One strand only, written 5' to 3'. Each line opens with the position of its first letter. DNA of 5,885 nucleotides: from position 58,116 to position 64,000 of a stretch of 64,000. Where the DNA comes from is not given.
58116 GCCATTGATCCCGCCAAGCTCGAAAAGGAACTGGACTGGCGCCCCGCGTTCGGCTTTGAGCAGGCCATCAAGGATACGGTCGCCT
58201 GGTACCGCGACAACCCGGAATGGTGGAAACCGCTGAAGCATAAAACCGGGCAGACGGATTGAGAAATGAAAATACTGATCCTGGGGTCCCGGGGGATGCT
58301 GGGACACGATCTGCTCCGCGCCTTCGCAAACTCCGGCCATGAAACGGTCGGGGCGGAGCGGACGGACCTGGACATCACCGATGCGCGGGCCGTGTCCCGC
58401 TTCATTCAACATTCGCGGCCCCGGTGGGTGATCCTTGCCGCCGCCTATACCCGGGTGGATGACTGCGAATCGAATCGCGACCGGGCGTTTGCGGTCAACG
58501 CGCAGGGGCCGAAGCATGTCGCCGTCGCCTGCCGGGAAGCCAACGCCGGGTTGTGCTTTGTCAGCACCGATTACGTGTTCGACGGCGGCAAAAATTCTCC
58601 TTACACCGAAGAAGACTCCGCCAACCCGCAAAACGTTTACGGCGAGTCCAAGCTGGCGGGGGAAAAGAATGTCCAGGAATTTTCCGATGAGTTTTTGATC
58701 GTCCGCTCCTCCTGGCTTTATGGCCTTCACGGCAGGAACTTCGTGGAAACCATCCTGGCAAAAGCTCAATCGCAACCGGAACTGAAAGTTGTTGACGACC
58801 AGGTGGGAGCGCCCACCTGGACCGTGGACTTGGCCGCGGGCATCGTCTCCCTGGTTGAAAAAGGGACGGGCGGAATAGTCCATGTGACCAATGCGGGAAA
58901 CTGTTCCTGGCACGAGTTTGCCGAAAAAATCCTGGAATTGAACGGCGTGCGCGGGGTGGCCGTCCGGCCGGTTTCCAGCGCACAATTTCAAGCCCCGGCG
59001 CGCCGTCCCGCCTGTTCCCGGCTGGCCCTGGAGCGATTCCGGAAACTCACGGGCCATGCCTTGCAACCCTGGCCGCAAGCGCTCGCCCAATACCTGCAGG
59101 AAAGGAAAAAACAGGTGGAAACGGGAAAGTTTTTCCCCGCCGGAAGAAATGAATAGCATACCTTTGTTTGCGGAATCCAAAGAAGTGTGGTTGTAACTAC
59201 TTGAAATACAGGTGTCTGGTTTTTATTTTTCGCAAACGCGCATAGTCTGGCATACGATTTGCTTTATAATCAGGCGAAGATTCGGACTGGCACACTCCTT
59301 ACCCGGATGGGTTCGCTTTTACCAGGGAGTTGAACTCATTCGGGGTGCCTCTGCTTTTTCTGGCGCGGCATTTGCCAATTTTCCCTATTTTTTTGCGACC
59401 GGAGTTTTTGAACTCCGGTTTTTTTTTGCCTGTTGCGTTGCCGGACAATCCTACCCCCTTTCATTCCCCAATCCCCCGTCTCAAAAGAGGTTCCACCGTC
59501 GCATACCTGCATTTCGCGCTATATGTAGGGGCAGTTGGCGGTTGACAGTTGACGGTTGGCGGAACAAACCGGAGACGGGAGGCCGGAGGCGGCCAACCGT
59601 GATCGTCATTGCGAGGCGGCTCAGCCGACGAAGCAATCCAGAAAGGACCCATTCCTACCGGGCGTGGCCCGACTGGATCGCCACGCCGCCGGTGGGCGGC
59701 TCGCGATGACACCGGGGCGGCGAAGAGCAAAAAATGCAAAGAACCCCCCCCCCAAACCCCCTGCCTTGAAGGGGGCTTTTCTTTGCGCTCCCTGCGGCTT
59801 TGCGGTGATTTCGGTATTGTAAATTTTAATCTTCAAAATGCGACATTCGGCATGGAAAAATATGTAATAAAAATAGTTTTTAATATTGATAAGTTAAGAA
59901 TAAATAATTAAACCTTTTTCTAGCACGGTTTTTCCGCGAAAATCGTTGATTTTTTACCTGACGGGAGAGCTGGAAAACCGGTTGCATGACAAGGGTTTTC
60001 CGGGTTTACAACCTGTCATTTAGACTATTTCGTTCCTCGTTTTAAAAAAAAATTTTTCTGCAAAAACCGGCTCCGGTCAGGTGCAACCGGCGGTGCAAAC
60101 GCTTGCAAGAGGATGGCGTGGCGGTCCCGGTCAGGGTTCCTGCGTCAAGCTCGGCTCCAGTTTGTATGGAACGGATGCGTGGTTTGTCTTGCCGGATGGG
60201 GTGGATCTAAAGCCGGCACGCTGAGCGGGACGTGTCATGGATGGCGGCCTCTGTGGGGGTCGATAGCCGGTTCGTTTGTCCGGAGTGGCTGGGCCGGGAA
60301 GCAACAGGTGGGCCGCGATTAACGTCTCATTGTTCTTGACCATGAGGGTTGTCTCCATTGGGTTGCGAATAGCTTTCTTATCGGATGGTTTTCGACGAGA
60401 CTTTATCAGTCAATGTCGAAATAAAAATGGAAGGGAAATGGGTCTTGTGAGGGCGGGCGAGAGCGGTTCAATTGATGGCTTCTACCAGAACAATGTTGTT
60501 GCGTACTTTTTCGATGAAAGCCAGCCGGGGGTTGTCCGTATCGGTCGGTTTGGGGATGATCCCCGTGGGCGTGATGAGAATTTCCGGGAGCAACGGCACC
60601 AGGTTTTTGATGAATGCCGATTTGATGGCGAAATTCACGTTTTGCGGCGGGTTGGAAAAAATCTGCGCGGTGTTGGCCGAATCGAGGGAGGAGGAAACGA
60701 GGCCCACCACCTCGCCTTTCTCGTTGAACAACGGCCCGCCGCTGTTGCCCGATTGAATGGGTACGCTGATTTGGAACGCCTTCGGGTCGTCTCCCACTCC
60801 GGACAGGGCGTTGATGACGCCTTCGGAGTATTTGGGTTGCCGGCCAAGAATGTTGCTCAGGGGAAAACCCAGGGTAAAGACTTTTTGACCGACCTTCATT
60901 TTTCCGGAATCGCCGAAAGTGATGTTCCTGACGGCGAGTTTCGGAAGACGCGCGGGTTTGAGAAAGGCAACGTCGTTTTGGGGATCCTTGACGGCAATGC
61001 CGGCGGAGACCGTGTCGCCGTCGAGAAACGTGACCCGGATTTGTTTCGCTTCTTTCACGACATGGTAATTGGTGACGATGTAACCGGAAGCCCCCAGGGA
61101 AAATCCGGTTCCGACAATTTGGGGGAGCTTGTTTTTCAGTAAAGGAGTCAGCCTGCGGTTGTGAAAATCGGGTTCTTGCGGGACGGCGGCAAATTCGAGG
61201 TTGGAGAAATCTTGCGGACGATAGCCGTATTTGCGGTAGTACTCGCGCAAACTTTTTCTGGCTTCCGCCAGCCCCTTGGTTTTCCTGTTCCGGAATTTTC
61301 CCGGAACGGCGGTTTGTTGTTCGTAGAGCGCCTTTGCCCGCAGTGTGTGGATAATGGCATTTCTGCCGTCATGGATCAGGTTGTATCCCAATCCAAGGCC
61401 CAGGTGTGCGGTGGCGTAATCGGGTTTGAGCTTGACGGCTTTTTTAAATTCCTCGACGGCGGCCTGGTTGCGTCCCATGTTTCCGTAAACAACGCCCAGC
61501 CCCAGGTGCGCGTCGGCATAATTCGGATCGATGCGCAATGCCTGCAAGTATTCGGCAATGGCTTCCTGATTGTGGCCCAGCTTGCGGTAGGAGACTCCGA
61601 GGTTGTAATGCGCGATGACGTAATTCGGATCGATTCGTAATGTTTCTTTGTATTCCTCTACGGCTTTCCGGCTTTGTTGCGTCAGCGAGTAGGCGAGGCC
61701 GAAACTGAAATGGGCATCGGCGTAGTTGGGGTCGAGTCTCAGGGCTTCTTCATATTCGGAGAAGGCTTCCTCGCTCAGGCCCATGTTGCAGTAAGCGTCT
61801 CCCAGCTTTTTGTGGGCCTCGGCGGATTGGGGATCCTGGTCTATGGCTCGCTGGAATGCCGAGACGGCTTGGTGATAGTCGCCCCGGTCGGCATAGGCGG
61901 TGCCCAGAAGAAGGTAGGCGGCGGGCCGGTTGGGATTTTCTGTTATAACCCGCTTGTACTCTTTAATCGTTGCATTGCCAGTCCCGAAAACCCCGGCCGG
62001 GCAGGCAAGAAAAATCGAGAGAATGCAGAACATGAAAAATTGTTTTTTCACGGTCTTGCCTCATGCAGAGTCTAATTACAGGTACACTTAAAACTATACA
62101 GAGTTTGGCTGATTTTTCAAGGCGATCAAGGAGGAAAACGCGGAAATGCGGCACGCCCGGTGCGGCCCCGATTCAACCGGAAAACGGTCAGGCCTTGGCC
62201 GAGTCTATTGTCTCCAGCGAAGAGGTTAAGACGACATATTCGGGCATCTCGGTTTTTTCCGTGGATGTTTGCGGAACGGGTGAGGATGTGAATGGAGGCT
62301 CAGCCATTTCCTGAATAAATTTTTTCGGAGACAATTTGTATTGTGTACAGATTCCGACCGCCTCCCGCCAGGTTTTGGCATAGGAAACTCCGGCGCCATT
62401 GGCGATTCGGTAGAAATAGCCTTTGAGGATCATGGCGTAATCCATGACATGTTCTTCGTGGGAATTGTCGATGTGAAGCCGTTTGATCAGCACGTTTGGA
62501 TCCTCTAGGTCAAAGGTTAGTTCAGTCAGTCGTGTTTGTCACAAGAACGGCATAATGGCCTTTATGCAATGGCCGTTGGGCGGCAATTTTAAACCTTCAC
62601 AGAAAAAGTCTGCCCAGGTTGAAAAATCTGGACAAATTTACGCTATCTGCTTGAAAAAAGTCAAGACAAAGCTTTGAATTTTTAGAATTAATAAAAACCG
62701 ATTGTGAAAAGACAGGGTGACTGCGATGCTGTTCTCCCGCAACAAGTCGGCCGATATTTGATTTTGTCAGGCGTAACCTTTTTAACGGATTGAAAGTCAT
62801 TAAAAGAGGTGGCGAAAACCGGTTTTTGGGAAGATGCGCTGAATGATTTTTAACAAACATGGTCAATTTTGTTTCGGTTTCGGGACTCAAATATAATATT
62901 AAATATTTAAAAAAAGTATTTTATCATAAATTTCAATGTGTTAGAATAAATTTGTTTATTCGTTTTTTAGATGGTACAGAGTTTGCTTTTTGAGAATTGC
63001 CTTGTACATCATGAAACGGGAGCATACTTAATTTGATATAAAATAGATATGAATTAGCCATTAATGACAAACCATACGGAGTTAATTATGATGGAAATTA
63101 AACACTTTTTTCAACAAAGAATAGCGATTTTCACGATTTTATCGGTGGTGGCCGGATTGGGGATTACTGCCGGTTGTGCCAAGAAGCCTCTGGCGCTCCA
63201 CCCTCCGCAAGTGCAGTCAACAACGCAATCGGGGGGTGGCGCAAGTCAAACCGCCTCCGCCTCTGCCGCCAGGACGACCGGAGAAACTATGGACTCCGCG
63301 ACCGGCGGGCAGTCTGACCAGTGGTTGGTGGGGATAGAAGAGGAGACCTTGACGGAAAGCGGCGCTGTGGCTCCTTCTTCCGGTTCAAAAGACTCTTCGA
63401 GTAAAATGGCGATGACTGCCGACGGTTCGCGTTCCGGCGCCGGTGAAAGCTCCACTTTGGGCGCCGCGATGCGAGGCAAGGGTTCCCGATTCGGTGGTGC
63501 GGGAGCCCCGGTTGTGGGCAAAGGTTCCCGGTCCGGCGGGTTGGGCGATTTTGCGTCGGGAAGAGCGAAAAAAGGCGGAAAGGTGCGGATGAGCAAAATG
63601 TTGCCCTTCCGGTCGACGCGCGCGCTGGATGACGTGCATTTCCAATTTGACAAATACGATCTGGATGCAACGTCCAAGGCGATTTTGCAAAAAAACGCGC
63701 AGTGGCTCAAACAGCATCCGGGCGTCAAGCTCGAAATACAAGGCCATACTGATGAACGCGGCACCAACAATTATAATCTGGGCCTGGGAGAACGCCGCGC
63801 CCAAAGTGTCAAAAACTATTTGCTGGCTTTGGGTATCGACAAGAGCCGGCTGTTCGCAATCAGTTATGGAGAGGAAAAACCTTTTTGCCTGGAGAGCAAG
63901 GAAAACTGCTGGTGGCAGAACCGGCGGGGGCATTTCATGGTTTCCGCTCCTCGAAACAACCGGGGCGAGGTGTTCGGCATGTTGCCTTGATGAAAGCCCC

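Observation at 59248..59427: Sigma-54 promoter plus intrinsic terminator with no ORF between them: candidate small RNA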

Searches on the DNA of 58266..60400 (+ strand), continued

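Call 90: search_with_rna_model(model_id=R1, sources=[L105, L106], max_evalue=1, show_alignments=2)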
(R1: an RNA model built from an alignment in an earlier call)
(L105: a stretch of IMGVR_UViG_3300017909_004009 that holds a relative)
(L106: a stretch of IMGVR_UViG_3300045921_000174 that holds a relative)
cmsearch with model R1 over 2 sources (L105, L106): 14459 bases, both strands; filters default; matches with E-value up to 1: 2.
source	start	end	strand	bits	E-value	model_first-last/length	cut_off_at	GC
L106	5854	5877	+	20.5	0.0011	1-76/76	no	0.54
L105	4485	4505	-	15.2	0.024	1-76/76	no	0.52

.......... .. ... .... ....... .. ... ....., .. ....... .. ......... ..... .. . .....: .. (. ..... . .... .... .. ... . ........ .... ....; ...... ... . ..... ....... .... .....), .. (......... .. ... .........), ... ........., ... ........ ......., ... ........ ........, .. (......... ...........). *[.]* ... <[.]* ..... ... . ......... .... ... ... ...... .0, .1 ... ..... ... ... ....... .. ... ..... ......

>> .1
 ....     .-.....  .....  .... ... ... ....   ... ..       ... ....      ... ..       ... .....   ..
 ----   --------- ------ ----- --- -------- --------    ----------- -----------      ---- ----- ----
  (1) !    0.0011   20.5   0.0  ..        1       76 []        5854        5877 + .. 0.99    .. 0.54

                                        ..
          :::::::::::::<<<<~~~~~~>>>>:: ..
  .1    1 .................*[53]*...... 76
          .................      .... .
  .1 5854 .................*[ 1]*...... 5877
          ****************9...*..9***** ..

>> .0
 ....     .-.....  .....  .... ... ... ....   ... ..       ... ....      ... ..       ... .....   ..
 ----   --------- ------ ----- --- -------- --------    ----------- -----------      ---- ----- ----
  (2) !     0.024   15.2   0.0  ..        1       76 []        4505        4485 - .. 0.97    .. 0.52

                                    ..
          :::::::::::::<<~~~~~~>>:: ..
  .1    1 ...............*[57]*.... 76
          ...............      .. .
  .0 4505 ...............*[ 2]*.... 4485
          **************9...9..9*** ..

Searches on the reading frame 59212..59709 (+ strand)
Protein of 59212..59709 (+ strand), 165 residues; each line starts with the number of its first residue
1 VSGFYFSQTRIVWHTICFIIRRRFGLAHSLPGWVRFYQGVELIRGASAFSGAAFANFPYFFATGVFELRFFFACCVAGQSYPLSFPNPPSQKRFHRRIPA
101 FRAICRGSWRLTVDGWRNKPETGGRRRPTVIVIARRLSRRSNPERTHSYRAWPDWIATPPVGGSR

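Call 9: search_protein_families(library=pfam, proteins=[window:59212-59709:+])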
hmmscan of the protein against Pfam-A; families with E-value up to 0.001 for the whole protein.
window:59212-59709:+ (165 aa): 0 families
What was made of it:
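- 59212..59709 (+): 165-aa ORF, judged spurious. No Pfam hit (call 9).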

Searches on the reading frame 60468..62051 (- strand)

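Call 9: search_protein_families(library=pfam, proteins=[window:60468-62051:-])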
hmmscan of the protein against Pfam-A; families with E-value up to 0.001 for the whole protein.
window:60468-62051:- (527 aa): 28 families (the best 25 are shown)
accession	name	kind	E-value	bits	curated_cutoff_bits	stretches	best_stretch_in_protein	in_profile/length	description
PF13414.12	TPR_11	-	3.8e-52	174.2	26.8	5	155-193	4-42/42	TPR repeat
PF13431.12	TPR_17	-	4.7e-36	120.5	24.4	4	168-199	2-33/34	Tetratricopeptide repeat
PF07719.23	TPR_2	-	1.6e-34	115.6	27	4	147-178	3-34/34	Tetratricopeptide repeat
PF00515.34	TPR_1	-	6.7e-34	114.8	27.8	4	146-178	2-34/34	Tetratricopeptide repeat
PF13181.12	TPR_8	-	3.5e-32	108.2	25.7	3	147-178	3-34/34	Tetratricopeptide repeat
PF13432.12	TPR_16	-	1.1e-28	99.7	32.7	3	47-110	1-64/65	Tetratricopeptide repeat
PF13365.12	Trypsin_2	-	1.3e-28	100.9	27.6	1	314-451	1-144/144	Trypsin-like peptidase domain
PF14559.12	TPR_19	-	4.7e-22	78.5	25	3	55-113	3-61/68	Tetratricopeptide repeat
PF13428.12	TPR_14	-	2.9e-21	74.2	23.5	1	43-85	1-43/44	Tetratricopeptide repeat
PF13424.12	TPR_12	-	1e-19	70.9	30.1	3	147-208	5-74/77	Tetratricopeptide repeat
PF13174.12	TPR_6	-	5.2e-15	55.4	26.3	1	45-76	2-33/33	Tetratricopeptide repeat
PF13176.12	TPR_7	-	3.2e-14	52.2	27.9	1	45-77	1-35/36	Tetratricopeptide repeat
PF13371.12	TPR_9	-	2.5e-12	47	35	1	34-80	20-66/73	Tetratricopeptide repeat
PF23914.1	TPR_CcmH_CycH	-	3.5e-12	46.9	42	1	71-173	44-149/158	Cytochrome c-type biogenesis protein H TPR domain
PF00089.32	Trypsin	-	1.3e-11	45.2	20.6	1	313-461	26-204/220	Trypsin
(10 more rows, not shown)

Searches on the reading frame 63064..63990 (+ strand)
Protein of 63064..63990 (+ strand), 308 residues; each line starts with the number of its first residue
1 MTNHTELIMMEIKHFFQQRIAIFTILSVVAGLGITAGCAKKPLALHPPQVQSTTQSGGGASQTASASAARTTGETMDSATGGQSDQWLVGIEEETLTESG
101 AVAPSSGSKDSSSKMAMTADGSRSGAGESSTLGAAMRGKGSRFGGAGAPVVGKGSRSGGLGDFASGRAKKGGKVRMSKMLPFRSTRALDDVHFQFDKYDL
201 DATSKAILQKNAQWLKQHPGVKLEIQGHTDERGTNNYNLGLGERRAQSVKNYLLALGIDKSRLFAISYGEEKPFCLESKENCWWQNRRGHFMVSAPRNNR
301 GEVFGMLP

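Call 9: search_protein_families(library=pfam, proteins=[window:63064-63990:+])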
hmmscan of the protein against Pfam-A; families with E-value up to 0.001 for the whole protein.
window:63064-63990:+ (308 aa): 2 families
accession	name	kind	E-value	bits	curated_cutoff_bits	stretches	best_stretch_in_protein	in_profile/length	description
PF00691.25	OmpA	-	4e-22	78.8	27.2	1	193-275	2-86/98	OmpA family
PF05359.17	DUF748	-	1.6e-05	23.6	50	0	187-232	877-922/1037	Domain of Unknown Function (DUF748)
